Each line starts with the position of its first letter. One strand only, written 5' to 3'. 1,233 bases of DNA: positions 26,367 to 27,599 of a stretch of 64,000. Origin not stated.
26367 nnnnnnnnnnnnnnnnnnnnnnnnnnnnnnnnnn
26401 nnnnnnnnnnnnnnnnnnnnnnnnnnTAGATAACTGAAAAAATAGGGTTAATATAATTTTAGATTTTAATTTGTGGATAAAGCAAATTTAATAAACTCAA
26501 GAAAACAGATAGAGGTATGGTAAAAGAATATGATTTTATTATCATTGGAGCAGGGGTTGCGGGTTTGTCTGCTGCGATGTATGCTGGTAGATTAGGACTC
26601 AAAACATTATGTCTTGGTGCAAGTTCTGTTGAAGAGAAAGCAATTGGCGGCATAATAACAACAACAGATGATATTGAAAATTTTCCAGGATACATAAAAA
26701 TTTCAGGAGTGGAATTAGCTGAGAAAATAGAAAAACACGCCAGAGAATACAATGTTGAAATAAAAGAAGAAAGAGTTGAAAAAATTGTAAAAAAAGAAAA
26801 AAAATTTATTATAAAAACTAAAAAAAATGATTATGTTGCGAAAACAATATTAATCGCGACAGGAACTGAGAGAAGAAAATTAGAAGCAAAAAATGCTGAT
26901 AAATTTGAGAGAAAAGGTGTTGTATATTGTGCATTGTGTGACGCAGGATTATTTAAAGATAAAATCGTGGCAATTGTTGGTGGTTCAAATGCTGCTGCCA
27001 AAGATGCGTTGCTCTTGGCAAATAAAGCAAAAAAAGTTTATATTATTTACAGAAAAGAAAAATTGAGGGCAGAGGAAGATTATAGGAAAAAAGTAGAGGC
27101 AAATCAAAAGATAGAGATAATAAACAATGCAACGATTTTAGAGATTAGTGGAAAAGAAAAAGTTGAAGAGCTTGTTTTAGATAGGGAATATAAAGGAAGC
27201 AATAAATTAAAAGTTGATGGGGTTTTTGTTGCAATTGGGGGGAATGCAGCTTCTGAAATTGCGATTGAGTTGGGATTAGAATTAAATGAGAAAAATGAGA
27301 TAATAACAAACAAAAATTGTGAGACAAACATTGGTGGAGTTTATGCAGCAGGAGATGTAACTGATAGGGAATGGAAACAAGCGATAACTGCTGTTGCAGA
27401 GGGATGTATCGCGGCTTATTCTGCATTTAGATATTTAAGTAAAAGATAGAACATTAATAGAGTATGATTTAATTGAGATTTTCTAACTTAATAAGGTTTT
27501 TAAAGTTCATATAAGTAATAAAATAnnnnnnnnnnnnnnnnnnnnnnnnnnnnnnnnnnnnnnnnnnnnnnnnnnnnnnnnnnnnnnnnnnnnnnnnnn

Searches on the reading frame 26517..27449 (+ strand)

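Call 40: search_protein_families(library=pfam, proteins=[window:26517-27449:+], max_evalue=0.001)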
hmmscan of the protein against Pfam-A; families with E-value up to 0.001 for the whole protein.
window:26517-27449:+ (310 aa): 8 families
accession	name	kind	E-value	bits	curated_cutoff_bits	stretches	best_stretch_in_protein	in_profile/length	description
PF07992.20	Pyr_redox_2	-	8.8e-45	153.8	26.1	1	5-296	1-291/291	Pyridine nucleotide-disulphide oxidoreductase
PF13738.12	Pyr_redox_3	-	2.5e-23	83.2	30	1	8-279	1-305/305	Pyridine nucleotide-disulphide oxidoreductase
PF00070.33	Pyr_redox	-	6.6e-10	39.8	22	1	151-221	2-79/82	Pyridine nucleotide-disulphide oxidoreductase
PF01134.28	GIDA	-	1.6e-06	27.9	22.1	1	6-33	1-28/391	Glucose inhibited division protein A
PF01266.30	DAO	-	2.7e-06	27.6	27.9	0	6-34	1-29/353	FAD dependent oxidoreductase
PF00890.30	FAD_binding_2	-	0.00012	21.8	20.4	0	6-35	1-30/414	FAD binding domain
PF03486.20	HI0933_like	-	0.00015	21.7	50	0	67-117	111-164/244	HI0933-like protein Rossmann domain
PF01262.27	AlaDh_PNT_C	-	0.00097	19.1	23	0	5-113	29-102/214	Alanine dehydrogenase/PNT, C-terminal domain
